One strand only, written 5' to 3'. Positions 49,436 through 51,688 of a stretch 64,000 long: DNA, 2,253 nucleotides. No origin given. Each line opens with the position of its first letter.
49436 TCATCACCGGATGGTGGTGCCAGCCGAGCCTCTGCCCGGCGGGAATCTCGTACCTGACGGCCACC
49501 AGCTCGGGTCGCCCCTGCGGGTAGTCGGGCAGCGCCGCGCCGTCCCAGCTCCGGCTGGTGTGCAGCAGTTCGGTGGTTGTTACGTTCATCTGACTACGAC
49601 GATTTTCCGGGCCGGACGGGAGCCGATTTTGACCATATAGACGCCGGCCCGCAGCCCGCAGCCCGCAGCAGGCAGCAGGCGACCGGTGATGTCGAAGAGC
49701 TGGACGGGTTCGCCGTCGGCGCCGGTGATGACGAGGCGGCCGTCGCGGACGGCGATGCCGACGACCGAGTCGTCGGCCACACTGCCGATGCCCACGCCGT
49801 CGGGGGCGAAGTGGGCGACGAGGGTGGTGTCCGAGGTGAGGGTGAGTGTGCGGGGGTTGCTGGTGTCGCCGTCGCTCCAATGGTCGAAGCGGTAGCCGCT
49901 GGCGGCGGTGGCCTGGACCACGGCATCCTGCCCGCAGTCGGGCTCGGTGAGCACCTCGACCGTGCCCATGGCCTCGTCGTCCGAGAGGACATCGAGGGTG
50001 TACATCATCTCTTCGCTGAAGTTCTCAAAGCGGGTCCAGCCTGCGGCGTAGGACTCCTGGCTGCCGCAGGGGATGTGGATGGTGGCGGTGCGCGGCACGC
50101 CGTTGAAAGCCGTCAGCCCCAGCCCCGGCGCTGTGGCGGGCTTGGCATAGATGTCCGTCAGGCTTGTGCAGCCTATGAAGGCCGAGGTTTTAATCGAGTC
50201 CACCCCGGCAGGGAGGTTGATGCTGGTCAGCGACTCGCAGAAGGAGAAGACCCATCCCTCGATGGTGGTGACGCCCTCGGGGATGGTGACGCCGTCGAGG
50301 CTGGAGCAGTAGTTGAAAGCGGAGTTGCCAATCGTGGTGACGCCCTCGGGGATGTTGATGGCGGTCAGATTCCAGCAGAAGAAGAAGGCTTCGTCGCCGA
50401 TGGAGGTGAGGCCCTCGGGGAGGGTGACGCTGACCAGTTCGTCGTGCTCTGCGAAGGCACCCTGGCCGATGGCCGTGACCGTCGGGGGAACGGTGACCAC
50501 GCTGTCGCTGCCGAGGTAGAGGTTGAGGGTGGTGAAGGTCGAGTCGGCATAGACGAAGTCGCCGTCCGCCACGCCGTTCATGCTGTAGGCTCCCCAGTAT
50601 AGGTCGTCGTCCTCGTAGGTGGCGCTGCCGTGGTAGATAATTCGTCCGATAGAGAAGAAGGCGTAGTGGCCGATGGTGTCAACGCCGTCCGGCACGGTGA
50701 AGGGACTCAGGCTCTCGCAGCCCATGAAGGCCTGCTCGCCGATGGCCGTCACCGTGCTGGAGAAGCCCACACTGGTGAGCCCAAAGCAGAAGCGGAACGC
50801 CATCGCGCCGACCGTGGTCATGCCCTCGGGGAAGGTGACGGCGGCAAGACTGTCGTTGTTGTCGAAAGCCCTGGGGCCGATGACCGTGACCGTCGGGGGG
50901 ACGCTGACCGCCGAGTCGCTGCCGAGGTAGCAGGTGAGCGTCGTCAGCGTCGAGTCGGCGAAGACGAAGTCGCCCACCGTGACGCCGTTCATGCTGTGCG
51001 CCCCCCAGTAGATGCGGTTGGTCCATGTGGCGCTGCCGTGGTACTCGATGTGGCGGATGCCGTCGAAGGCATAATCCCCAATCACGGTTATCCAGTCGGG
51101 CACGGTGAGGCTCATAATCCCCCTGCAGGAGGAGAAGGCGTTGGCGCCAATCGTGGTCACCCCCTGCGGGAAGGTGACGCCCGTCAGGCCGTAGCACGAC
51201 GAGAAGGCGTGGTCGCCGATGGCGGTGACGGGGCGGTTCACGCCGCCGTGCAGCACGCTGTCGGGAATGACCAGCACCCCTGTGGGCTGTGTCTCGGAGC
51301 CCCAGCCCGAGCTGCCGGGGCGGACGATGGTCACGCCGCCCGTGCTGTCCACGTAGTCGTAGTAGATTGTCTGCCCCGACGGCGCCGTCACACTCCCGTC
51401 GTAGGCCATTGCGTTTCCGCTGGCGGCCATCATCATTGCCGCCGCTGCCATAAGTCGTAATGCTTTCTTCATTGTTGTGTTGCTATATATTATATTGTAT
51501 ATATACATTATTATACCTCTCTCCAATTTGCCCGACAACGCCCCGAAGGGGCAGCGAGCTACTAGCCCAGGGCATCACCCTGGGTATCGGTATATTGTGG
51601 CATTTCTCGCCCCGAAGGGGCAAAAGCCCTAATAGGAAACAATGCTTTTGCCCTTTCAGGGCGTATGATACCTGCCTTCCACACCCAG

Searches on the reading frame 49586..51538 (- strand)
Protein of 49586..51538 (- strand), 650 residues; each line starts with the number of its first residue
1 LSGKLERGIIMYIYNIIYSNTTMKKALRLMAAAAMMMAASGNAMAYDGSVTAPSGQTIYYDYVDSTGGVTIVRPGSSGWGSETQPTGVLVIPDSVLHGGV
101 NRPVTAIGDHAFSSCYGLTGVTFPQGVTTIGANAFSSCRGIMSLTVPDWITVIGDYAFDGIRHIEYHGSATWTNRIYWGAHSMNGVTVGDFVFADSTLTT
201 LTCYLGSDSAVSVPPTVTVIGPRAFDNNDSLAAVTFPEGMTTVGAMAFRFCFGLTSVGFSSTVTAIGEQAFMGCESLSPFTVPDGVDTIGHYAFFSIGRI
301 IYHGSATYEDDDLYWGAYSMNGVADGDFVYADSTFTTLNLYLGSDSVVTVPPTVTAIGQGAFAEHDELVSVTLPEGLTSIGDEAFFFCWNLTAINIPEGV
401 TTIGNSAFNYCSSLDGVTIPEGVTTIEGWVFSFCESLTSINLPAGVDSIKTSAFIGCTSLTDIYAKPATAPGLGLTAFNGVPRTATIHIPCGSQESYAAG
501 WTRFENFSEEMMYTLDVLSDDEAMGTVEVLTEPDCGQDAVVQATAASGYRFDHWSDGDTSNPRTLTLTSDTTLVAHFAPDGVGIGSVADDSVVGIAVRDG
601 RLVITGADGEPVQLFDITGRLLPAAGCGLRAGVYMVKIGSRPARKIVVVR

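Call 29: search_protein_families(library=pfam, proteins=[window:49586-51538:-], max_evalue=0.001)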
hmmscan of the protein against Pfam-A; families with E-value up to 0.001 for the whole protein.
window:49586-51538:- (650 aa): 2 families
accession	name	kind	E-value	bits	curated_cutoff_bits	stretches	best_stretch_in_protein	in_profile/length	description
PF13306.12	LRR_5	-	1.9e-69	231.8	27.7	3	348-461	16-127/127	BspA type Leucine rich repeat region (6 copies)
PF18998.6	Flg_new_2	-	5.2e-10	39.6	23.6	1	522-580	8-72/73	Divergent InlB B-repeat domain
